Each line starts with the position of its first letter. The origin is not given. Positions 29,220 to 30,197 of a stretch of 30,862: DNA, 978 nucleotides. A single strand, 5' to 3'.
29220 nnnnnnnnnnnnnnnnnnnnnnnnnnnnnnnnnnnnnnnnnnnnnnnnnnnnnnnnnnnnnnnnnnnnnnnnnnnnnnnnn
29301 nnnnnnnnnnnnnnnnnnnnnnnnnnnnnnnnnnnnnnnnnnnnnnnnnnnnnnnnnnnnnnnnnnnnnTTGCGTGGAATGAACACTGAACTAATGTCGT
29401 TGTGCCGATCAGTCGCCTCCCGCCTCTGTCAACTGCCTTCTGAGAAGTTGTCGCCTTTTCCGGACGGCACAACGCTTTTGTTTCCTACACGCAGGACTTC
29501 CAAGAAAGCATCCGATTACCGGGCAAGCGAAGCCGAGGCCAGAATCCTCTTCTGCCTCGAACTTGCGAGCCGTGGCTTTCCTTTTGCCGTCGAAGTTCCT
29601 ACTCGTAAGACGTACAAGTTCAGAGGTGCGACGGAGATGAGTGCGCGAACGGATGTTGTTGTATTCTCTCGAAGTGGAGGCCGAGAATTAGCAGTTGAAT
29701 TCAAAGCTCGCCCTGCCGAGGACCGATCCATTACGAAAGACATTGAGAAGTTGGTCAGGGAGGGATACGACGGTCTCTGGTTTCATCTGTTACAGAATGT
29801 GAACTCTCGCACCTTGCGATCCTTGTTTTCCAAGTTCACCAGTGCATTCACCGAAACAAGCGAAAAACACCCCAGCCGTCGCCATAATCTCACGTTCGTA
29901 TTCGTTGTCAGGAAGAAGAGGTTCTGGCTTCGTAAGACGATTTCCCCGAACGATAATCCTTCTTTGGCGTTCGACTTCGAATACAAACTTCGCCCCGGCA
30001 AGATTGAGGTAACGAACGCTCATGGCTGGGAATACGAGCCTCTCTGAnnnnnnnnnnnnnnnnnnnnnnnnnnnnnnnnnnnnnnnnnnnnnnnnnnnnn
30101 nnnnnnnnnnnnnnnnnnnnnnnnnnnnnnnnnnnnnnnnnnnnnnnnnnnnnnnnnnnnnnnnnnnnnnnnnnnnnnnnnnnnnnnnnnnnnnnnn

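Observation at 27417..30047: Lower-GC three-gene island encoding SPFH-SHOCT, a four-zinc-ribbon protein and a PD-(D/E)xK-like protein: a candidate defence or membrane-stress module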

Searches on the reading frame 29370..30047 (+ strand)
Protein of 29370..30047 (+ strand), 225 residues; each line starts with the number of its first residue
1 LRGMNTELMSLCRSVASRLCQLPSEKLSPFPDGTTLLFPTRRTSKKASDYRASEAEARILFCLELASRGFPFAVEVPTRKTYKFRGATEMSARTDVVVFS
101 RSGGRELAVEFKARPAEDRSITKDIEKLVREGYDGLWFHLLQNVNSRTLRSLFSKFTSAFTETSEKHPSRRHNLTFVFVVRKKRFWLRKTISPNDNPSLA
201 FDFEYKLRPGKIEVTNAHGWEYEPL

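Call 3: search_protein_families(library=pfam, proteins=[window:29370-30047:+], max_evalue=1)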
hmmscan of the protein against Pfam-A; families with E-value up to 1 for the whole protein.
window:29370-30047:+ (225 aa): 0 families

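Call 4: search_protein_families(library=padloc, proteins=[window:29370-30047:+], max_evalue=1)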
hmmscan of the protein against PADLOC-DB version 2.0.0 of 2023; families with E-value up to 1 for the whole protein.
window:29370-30047:+ (225 aa): 0 families

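Call 5: search_protein_families(library=ncbifam, proteins=[window:29370-30047:+], max_evalue=1)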
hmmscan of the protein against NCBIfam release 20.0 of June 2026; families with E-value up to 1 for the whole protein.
window:29370-30047:+ (225 aa): 0 families

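Call 8: find_homologous_proteins(query=window:29379-30047:+)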
Query window:29379-30047:+ (222 aa): 17 proteins with E <= 0.001 among 396 candidates.
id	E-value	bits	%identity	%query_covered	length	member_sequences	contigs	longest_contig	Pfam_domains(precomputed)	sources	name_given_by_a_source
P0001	1.3e-140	485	100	98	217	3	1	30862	-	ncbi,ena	-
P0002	1.8e-52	197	46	100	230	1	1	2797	-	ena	-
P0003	6.0e-50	188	45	97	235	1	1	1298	-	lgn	-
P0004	1.6e-49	187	46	97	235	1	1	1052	-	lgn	-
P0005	1.7e-48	184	44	99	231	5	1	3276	-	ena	-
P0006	7.0e-47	178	50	86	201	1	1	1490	-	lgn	-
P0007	3.0e-46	176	42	99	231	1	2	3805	-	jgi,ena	jgi:hypothetical protein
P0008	4.0e-46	176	43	100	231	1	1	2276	-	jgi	jgi:hypothetical protein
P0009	4.1e-46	176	44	99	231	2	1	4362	-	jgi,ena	-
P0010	7.2e-46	175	45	89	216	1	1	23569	-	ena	-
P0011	3.2e-42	163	41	99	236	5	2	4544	-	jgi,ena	-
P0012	4.0e-42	163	42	99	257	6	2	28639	-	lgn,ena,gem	-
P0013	2.9e-36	144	39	100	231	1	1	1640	-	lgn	-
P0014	1.6e-26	112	33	97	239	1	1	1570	-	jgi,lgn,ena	-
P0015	2.5e-21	95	36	87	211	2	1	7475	-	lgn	-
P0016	7.8e-16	77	40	67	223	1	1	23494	-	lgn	-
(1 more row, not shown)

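Call 9: search_solved_structures(query=window:29379-30047:+, max_evalue=10)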
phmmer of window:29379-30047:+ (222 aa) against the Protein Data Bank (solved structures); distinct sequences matched with E-value up to 10: 0.

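Call 10: search_protein_families(library=phrogs, proteins=[window:29370-30047:+], max_evalue=1)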
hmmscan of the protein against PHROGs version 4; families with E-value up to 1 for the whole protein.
window:29370-30047:+ (225 aa): 1 family
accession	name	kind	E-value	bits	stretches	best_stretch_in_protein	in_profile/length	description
phrog_18524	-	unknown function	0.075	14.2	1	32-87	52-101/105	-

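Call 11: find_encoding_contigs(protein=P0012, flank=8000, max_places=3)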
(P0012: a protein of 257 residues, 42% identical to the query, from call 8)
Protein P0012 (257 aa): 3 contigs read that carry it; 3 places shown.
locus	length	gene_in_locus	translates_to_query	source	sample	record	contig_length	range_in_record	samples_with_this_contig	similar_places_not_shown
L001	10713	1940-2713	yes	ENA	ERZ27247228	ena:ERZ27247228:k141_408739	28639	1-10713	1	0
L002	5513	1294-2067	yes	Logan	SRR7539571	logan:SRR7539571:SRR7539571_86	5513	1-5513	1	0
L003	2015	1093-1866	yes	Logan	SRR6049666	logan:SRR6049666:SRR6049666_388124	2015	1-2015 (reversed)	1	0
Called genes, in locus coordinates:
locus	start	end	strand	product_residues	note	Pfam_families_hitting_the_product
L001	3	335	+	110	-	?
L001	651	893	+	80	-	PF10049:DUF2283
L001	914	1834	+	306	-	-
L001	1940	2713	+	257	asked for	-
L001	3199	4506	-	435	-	PF00709:Adenylsucc_synt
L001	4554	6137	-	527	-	PF00389:2-Hacid_dh, PF02826:2-Hacid_dh_C, PF19304:PGDH_inter, PF01842:ACT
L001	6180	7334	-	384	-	PF00266:Aminotran_5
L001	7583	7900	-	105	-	-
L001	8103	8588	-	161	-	PF01192:RNA_pol_Rpb6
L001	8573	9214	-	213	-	PF00625:Guanylate_kin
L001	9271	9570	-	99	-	PF04025:RemA-like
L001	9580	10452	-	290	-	PF03755:YicC-like_N, PF08340:YicC-like_C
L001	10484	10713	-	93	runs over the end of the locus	PF00550:PP-binding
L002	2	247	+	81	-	?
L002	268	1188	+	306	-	-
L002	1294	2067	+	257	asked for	-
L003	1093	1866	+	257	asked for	-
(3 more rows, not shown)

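Call 12: find_encoding_contigs(protein=P0010, flank=8000, max_places=3)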
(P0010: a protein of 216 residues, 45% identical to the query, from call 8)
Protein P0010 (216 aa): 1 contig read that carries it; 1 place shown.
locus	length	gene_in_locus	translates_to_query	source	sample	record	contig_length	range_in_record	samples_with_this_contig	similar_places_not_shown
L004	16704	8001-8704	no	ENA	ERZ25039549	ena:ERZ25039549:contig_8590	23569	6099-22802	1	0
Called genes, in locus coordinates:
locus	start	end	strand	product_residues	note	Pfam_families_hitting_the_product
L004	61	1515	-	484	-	PF12161:HsdM_N, PF02384:N6_Mtase, PF07669:Eco57I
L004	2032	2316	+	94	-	PF00216:Bac_DNA_binding, PF18291:HU-HIG (weak)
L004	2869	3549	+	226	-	PF00929:RNase_T, PF01612:DNA_pol_A_exo1, PF12843:QSregVF_b (weak)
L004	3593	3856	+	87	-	PF01541:GIY-YIG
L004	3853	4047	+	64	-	-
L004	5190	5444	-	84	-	-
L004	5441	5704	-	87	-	PF01541:GIY-YIG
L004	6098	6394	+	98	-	PF00216:Bac_DNA_binding, PF18291:HU-HIG (weak)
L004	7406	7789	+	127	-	-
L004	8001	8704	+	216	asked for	-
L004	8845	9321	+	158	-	-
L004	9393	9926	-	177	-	-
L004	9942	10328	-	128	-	-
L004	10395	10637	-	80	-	PF12843:QSregVF_b (weak)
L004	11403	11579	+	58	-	-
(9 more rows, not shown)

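Call 13: find_encoding_contigs(protein=P0016, flank=8000, max_places=3)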
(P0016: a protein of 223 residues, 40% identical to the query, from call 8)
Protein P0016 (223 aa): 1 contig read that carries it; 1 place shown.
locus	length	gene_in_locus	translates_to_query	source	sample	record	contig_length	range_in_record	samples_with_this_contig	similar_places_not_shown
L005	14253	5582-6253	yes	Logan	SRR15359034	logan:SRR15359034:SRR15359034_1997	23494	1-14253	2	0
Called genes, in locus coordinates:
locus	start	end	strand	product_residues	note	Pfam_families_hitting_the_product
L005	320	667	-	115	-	-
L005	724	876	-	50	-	-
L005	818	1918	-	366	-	PF14903:WG_beta_rep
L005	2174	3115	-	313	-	-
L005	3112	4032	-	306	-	PF20208:ARPP-1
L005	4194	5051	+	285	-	PF08279:HTH_11 (weak), PF13280:WYL, PF25583:WCX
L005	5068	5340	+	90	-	-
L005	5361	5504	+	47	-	-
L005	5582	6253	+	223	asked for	-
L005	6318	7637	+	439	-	PF12706:Lactamase_B_2, PF00753:Lactamase_B (weak), PF07521:RMMBL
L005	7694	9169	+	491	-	PF11074:DUF2779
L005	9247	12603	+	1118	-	PF00176:SNF2-rel_dom, PF00270:DEAD, PF04851:ResIII, PF00271:Helicase_C, PF13020:NOV_C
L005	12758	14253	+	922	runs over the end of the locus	PF01555:N6_N4_Mtase (faint), PF06634:DUF1156, PF08241:Methyltransf_11 (faint)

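Call 15: find_encoding_contigs(protein=P0015, flank=8000, max_places=3)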
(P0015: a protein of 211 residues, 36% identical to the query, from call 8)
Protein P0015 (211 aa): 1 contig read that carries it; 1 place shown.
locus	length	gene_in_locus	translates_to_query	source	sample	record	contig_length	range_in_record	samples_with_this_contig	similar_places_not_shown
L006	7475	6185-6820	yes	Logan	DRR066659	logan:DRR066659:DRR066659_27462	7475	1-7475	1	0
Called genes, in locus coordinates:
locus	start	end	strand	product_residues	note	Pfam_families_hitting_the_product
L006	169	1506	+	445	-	PF00909:Ammonium_transp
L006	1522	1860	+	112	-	PF00543:P-II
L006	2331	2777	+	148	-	PF01047:MarR, PF12802:MarR_2, PF13463:HTH_27 (weak), PF09339:HTH_IclR (weak)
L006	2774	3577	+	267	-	PF00891:Methyltransf_2, PF13489:Methyltransf_23, PF01135:PCMT, PF01209:Ubie_methyltran, PF08241:Methyltransf_11, PF08242:Methyltransf_12, PF13649:Methyltransf_25, PF13847:Methyltransf_31, +2 more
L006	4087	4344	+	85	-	PF04014:MazE_antitoxin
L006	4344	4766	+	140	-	PF01850:PIN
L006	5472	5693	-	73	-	-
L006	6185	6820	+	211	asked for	-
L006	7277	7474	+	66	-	?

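Call 16: find_encoding_contigs(protein=P0011, flank=8000, max_places=3)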
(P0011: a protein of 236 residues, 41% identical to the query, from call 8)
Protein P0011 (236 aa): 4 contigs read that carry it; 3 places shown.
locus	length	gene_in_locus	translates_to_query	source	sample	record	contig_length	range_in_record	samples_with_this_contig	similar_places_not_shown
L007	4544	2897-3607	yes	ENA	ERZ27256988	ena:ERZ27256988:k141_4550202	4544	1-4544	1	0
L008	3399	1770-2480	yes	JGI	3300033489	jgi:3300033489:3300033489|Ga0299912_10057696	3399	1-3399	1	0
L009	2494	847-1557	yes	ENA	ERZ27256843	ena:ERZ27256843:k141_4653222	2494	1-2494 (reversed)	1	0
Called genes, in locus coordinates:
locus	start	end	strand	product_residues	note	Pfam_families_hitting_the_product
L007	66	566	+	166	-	-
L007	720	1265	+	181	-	-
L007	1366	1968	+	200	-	-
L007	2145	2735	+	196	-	-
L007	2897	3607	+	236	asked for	-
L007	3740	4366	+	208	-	-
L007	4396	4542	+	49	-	?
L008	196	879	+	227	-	PF26351:DUF8091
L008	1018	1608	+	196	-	-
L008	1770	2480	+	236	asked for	-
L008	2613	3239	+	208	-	-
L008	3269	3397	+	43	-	?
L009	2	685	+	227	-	?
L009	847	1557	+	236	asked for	-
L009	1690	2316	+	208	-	-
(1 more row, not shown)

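Call 17: find_encoding_contigs(protein=P0009, flank=8000, max_places=3)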
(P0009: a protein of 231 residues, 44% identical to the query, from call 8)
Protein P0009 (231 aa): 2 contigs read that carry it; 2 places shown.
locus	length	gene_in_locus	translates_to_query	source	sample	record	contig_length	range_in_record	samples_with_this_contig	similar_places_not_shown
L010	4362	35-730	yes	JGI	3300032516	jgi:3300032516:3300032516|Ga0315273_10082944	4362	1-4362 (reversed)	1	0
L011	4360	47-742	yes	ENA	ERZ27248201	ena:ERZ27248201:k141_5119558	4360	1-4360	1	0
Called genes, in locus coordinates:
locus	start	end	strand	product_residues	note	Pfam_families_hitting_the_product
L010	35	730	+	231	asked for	-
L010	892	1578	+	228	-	PF18755:RAMA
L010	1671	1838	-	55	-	-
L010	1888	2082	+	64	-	-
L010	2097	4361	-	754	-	?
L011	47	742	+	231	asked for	-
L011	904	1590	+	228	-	PF18755:RAMA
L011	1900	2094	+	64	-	-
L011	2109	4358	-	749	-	?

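Call 27: search_solved_structures(query=A1, max_evalue=10)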
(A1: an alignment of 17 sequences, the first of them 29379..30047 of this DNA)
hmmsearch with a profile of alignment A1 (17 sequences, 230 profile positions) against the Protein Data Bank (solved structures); distinct sequences matched with E-value up to 10: 2.
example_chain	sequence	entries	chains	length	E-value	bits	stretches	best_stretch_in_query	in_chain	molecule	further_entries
1aze_A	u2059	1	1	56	0.4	13.6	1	111-144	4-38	GRB2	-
1gbq_A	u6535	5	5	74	0.51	13.2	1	106-144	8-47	GRB2 | GROWTH FACTOR RECEPTOR-BOUND PROTEIN 2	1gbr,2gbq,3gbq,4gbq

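Call 28: search_protein_families(library=pfam, alignment_id=A1, max_evalue=1)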
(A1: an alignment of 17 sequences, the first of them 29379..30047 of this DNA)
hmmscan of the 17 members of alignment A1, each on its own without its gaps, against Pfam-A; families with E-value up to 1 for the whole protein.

A. member 1, window:29379-30047:+ (222 aa): 0 families

B. families by the number of members that match (of 17 scanned): 4 families
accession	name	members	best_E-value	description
PF06877.16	RraB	1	0.027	Regulator of ribonuclease activity B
PF23007.1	DnaA_N-like_STI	1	0.046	STICHEL, DnaA_N-like alpha-beta domain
PF19960.5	EAD7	1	0.093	Effector-associated domain 7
PF11074.14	DUF2779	1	0.14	Domain of unknown function(DUF2779)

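Call 32: predict_structure(alignment_id=A1)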
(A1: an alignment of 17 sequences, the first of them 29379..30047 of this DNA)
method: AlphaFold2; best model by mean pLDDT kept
length: 222 residues; sequences in the alignment: 17
mean_pLDDT: 84.2   pTM: 0.83
mean pLDDT of the five models: 84.2, 84.1, 82.6, 81.4, 79.8
residues with pLDDT >= 90: 110; 70-90: 81; 50-70: 11; < 50: 20
segments of 3 or more residues with pLDDT < 50: 22-34, 36-40
pLDDT, mean of each block of 10 residues (from residue 1): 92 90 46 46 56 92 96 84 77 92 94 87 89 94 89 92 83 93 94 90 86 91 92
secondary structure, 60 per line:
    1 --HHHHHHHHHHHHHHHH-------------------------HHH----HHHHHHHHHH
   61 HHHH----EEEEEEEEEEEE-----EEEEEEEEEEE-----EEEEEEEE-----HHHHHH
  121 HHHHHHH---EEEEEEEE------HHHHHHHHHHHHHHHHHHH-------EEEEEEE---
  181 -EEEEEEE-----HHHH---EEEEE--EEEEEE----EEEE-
elements in order: H3-18 H51-64 E69-80 E86-96 E102-109 H115-127 E131-138 H145-163 E171-177 E182-188 H194-197 E201-205 E208-213 E218-221

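Call 62: find_encoding_contigs(protein=P0149, flank=6000, max_places=10)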
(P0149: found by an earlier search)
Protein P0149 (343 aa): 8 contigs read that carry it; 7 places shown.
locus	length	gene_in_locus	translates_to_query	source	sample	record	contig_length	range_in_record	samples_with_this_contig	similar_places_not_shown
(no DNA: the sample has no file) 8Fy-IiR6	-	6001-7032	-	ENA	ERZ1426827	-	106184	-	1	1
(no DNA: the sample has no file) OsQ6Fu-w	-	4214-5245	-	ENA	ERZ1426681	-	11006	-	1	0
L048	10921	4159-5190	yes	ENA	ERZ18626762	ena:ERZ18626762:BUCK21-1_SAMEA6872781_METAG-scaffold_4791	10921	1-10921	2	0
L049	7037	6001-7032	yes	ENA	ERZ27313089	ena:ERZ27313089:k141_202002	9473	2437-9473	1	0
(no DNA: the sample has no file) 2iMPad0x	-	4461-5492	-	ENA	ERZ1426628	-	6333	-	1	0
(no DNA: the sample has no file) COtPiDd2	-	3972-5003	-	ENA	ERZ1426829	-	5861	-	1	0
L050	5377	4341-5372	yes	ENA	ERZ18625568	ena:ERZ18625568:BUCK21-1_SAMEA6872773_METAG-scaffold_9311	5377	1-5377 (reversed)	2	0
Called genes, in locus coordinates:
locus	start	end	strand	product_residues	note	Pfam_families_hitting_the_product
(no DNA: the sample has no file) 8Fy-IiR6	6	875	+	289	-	PF02311:AraC_binding (faint), PF00165:HTH_AraC (faint), PF12833:HTH_18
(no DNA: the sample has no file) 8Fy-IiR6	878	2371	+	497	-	PF00884:Sulfatase, PF01663:Phosphodiest (faint), PF16347:SGSH_C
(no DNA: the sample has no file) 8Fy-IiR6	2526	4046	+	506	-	PF20254:DMFA2_C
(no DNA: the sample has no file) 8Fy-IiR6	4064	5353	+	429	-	PF04734:Ceramidase_alk (faint)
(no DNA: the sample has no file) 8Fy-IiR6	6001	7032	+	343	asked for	PF13421:Band_7_1, PF01145:Band_7, PF09851:SHOCT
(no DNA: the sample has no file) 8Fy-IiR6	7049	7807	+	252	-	-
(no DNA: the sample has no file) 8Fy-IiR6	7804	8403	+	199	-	PF13248:Zn_ribbon_3 (weak), PF13414:TPR_11 (faint), PF13431:TPR_17 (faint), PF13432:TPR_16 (weak), PF14559:TPR_19 (weak)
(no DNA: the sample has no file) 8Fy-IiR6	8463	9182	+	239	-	-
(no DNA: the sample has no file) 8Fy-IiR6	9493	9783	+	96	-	PF18936:DUF5684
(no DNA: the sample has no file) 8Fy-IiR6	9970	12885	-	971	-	-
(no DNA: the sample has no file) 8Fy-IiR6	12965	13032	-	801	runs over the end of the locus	PF18582:HZS_alpha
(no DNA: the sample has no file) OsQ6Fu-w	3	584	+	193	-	?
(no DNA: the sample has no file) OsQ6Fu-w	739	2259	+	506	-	PF20254:DMFA2_C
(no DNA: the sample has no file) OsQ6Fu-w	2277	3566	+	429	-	PF04734:Ceramidase_alk (faint)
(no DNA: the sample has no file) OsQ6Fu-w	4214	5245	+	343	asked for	PF13421:Band_7_1, PF01145:Band_7, PF09851:SHOCT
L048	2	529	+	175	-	?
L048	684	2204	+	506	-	PF20254:DMFA2_C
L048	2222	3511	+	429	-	PF04734:Ceramidase_alk (faint)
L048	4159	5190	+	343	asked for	PF13421:Band_7_1, PF01145:Band_7, PF09851:SHOCT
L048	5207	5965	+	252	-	-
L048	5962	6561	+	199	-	PF13248:Zn_ribbon_3 (weak), PF13414:TPR_11 (faint), PF13431:TPR_17 (faint), PF13432:TPR_16 (weak), PF14559:TPR_19 (weak)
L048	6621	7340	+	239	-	-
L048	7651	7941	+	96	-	PF18936:DUF5684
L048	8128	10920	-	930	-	?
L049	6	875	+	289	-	PF02311:AraC_binding (faint), PF00165:HTH_AraC (faint), PF12833:HTH_18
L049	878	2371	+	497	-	PF00884:Sulfatase, PF01663:Phosphodiest (faint), PF16347:SGSH_C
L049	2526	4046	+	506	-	PF20254:DMFA2_C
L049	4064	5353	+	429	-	PF04734:Ceramidase_alk (faint)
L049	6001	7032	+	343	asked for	PF13421:Band_7_1, PF01145:Band_7, PF09851:SHOCT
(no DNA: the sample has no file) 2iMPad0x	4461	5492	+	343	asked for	PF13421:Band_7_1, PF01145:Band_7, PF09851:SHOCT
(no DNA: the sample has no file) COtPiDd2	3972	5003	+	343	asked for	PF13421:Band_7_1, PF01145:Band_7, PF09851:SHOCT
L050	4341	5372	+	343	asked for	PF13421:Band_7_1, PF01145:Band_7, PF09851:SHOCT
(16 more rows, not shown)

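Call 64: find_related_loci(query=A1, collection=metagenome_contigs, flank=6000)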
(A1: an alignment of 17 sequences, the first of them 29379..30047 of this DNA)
Query A1 (222 aa) in metagenome_contigs; peptide patterns used: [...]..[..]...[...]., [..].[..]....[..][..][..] (x = any residue, [..] = any of these).
532 stretches matched a pattern; 100 encode a relative of the query (tblastn E <= 1e-3); the best 80 are kept; 80 distinct loci.
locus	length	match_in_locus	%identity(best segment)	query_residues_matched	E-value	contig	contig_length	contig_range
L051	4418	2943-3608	100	1-222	1e-152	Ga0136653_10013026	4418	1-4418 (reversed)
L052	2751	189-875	44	1-220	4e-55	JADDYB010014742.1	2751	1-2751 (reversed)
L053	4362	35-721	44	1-220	6e-54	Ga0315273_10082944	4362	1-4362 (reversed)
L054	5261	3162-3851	42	1-222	2e-53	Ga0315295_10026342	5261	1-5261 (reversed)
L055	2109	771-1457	39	1-220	2e-53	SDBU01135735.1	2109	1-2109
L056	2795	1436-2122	42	1-220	6e-52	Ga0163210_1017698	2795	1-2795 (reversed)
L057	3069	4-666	43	10-222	1e-51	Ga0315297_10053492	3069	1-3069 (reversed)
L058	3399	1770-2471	41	1-220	5e-50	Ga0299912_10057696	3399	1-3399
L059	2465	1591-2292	41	1-220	5e-50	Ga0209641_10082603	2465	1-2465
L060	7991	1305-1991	42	1-220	3e-49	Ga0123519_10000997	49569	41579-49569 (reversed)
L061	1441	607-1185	45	1-184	3e-46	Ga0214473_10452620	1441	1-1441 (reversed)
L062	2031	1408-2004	44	1-190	8e-44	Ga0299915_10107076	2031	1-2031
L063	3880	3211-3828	38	4-218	6e-37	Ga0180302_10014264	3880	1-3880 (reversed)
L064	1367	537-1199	33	3-218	3e-35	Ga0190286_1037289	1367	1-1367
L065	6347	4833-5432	34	4-199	6e-31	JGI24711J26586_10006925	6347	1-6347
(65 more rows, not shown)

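Call 65: find_related_loci(query=A1, collection=viral_contigs, flank=6000)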
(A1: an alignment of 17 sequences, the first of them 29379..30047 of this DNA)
Query A1 (222 aa) in viral_contigs; peptide patterns used: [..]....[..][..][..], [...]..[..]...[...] (x = any residue, [..] = any of these).
464 stretches matched a pattern, but none encodes a relative of the query by tblastn (E <= 1e-3).

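Call 77: fold_search(model_id=the predicted structure, library=pdb)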
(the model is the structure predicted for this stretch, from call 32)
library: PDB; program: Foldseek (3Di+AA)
matches with E <= 10: 671; with E <= 0.001: 0
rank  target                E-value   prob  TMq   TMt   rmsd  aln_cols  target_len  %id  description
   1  7lvv_D                2.4e-03  0.97  0.34  0.47   9.8       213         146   13  cryoEM structure DrdV-DNA complex (released 2021-03-17)
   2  5csa_B                3.0e-03  0.69  0.28  0.10  11.3       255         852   10  Crystal structure of domains BT-BCCP-AC1-AC5 of yeast acetyl-CoA carboxylase (released 2015-10-28)
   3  3c0u_B                3.2e-03  0.92  0.28  0.34  13.7       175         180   11  Crystal structure of E.coli yaeQ protein (released 2008-01-29)
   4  5csl_A                4.4e-03  0.82  0.31  0.05   8.3       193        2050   12  Crystal structure of the 500 kD yeast acetyl-CoA carboxylase holoenzyme dimer (released 2015-10-28)
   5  3c0u_A                5.0e-03  0.84  0.23  0.28  12.5       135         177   12  Crystal structure of E.coli yaeQ protein (released 2008-01-29)
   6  5i6e                  5.3e-03  0.84  0.34  0.14  11.3       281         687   10  Crystal structure of the central domain of yeast acetyl-CoA carboxylase (released 2016-04-20)
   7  2g3w_A                6.0e-03  0.93  0.26  0.31  12.4       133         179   13  The Crystal Structure of YaeQ Protein from Xanthomonas axonopodis pv. citri (released 2007-02-27)
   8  4dav_A                6.4e-03  0.82  0.26  0.26   7.2       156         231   14  The structure of Pyrococcus Furiosus SfsA in complex with DNA (released 2014-10-01)
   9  5csl_B                8.7e-03  0.77  0.33  0.05   8.3       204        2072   13  Crystal structure of the 500 kD yeast acetyl-CoA carboxylase holoenzyme dimer (released 2015-10-28)
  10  4dap                  1.4e-02  0.95  0.32  0.30   5.9       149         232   13  The structure of Escherichia coli SfsA (released 2013-08-14)
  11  7lvv_C                1.4e-02  0.69  0.24  0.34  10.4       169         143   12  cryoEM structure DrdV-DNA complex (released 2021-03-17)
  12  8w2p_A                1.5e-02  0.82  0.32  0.10  10.8       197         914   16  BsaXI-DNA complex I (released 2024-10-30)
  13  5i6h_A                1.5e-02  0.77  0.36  0.08   7.7       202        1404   15  Crystal structure of CD-CT domains of Chaetomium thermophilum acetyl-CoA carboxylase (released 2016-04-20)
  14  5trc_A                1.6e-02  0.60  0.31  0.20   9.1       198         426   13  Crystal structure of phosphorylated AC3-AC5 domains of yeast acetyl-CoA carboxylase (released 2016-12-07)
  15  5csa_A                2.0e-02  0.54  0.29  0.11   8.9       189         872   12  Crystal structure of domains BT-BCCP-AC1-AC5 of yeast acetyl-CoA carboxylase (released 2015-10-28)
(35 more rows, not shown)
